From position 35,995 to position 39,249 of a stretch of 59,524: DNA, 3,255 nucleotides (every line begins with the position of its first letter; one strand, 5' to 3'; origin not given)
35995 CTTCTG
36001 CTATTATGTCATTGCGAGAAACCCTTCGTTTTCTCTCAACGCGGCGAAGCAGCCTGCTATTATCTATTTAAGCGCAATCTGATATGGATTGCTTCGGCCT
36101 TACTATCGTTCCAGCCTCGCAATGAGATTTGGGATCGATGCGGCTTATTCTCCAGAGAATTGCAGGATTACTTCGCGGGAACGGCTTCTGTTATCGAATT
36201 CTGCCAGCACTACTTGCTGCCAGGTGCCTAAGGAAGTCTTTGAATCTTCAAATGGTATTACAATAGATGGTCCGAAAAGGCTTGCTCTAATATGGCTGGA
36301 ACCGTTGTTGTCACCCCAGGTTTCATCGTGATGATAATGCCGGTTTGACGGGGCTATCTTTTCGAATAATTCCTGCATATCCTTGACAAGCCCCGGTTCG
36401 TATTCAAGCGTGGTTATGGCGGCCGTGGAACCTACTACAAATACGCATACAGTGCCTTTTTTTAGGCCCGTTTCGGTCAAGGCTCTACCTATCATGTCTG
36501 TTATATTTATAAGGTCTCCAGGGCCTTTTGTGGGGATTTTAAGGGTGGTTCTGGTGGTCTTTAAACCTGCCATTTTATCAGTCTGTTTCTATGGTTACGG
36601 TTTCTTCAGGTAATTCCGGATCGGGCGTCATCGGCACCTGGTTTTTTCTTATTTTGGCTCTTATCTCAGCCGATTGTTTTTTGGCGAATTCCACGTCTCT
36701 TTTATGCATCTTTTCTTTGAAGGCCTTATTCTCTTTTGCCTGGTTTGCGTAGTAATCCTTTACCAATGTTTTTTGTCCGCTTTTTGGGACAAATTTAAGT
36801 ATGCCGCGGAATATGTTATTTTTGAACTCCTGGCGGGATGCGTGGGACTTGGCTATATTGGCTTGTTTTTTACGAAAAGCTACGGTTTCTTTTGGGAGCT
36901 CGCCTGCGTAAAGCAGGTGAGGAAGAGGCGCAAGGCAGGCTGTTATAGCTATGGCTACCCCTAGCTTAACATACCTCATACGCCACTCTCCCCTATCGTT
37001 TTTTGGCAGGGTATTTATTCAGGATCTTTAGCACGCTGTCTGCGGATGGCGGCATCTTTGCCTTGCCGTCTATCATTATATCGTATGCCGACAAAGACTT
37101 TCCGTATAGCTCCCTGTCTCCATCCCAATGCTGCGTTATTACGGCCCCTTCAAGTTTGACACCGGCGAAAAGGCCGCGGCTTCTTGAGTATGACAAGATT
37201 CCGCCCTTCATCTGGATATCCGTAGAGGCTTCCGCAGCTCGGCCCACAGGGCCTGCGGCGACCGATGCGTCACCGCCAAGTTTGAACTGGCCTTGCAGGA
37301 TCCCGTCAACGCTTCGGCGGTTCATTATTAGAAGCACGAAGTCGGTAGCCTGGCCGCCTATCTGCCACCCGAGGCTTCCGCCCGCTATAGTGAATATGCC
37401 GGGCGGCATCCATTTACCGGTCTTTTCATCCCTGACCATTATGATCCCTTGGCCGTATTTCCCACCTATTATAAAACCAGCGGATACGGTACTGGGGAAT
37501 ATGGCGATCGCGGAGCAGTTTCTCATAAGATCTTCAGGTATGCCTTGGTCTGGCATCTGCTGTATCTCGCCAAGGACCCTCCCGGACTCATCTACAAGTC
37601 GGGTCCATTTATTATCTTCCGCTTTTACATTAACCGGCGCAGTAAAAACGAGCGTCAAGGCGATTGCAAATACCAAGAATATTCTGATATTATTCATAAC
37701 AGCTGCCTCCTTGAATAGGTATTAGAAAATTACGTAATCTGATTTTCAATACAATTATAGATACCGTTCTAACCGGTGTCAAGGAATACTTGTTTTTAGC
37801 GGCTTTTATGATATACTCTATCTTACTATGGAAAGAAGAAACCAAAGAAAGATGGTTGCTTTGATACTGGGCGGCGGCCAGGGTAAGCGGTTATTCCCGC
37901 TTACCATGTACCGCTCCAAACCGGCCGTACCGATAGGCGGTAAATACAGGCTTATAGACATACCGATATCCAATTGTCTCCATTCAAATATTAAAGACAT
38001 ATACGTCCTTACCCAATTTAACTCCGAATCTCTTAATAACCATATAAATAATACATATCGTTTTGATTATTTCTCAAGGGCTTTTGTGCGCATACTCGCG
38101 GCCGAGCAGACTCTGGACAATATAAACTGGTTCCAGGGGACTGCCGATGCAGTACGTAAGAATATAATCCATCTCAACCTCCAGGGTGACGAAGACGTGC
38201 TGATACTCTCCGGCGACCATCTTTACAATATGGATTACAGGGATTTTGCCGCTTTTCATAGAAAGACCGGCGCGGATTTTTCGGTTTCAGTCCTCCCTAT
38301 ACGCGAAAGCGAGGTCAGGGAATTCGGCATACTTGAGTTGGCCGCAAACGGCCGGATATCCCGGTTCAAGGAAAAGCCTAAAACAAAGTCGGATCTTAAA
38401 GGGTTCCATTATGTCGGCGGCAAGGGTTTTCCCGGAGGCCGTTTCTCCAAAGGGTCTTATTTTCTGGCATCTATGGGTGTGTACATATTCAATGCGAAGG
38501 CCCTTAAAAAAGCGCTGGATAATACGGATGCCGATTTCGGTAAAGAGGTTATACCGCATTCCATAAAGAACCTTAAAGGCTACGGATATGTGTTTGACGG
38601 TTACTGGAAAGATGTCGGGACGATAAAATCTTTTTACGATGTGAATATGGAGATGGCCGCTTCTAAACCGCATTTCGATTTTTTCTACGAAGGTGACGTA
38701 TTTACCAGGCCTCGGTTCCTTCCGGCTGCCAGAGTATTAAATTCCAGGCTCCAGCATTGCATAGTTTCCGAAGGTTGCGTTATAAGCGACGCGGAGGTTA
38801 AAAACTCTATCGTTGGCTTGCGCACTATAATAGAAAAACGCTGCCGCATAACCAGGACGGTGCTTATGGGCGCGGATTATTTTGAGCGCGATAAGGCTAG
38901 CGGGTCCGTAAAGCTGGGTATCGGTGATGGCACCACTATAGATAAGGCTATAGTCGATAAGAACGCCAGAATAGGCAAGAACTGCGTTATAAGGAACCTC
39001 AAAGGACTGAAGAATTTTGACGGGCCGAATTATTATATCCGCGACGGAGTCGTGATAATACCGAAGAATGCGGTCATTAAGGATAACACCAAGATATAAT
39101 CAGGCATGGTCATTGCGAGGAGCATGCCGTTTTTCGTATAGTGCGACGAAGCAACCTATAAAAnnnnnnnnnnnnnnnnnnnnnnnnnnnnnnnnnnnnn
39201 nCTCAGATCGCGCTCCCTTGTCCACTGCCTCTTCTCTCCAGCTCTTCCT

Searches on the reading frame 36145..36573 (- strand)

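Call 9: search_protein_families(library=pfam, proteins=[window:36145-36573:-], max_evalue=0.001)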
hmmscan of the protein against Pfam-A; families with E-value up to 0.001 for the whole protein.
window:36145-36573:- (142 aa): 1 family
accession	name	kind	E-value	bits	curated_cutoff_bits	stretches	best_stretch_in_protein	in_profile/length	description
PF01894.22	UPF0047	-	3.3e-34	118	27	1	23-138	1-116/117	Uncharacterised protein family UPF0047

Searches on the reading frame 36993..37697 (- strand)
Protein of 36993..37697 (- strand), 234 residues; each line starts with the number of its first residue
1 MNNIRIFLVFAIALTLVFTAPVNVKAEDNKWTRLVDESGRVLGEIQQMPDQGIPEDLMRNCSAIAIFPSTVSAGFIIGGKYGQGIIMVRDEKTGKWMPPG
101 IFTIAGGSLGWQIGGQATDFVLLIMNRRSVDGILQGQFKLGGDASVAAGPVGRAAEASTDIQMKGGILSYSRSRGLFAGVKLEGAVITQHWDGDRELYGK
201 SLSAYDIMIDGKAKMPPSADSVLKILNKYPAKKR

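Call 9: search_protein_families(library=pfam, proteins=[window:36993-37697:-], max_evalue=0.001)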
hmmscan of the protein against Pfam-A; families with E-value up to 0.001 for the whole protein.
window:36993-37697:- (234 aa): 2 families
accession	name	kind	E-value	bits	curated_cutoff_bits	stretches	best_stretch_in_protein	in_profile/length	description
PF04366.17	Ysc84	-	1.3e-39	135.3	25.1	1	106-229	2-127/127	Las17-binding protein actin regulator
PF06577.17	EipA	-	4.2e-05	23.8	30.8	1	67-149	42-118/160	Envelope integrity protein A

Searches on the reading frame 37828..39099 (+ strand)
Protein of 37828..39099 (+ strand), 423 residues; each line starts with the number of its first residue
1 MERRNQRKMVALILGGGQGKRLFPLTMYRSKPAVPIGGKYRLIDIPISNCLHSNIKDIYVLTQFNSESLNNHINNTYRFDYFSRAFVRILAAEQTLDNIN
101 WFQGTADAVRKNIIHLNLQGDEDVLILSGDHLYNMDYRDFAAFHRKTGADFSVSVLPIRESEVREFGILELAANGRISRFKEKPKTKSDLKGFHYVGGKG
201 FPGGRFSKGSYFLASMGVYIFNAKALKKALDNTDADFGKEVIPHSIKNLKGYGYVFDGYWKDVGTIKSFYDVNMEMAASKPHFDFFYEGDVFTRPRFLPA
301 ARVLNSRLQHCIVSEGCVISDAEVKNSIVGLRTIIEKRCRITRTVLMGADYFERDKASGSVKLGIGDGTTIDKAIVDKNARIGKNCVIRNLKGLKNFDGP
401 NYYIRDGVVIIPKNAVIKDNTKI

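Call 9: search_protein_families(library=pfam, proteins=[window:37828-39099:+], max_evalue=0.001)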
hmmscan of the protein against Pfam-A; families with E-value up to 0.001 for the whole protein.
window:37828-39099:+ (423 aa): 4 families
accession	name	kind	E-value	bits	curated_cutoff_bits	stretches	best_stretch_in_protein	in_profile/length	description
PF00483.29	NTP_transferase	-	2.5e-59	201.3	21.2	1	11-277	2-243/245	Nucleotidyl transferase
PF25247.1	LbH_GLGC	-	5.1e-43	146.7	27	1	296-421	1-134/135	GLGC left-handed parallel beta-helix domain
PF24894.1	Hexapep_GlmU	-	6.8e-09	36.2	23.3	1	305-388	13-83/104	GlmU-like, C-terminal hexapeptide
PF25084.1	LbH_EIF2B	-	4.6e-06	27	54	0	305-348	50-94/105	EIF2B subunit epsilon LbH domain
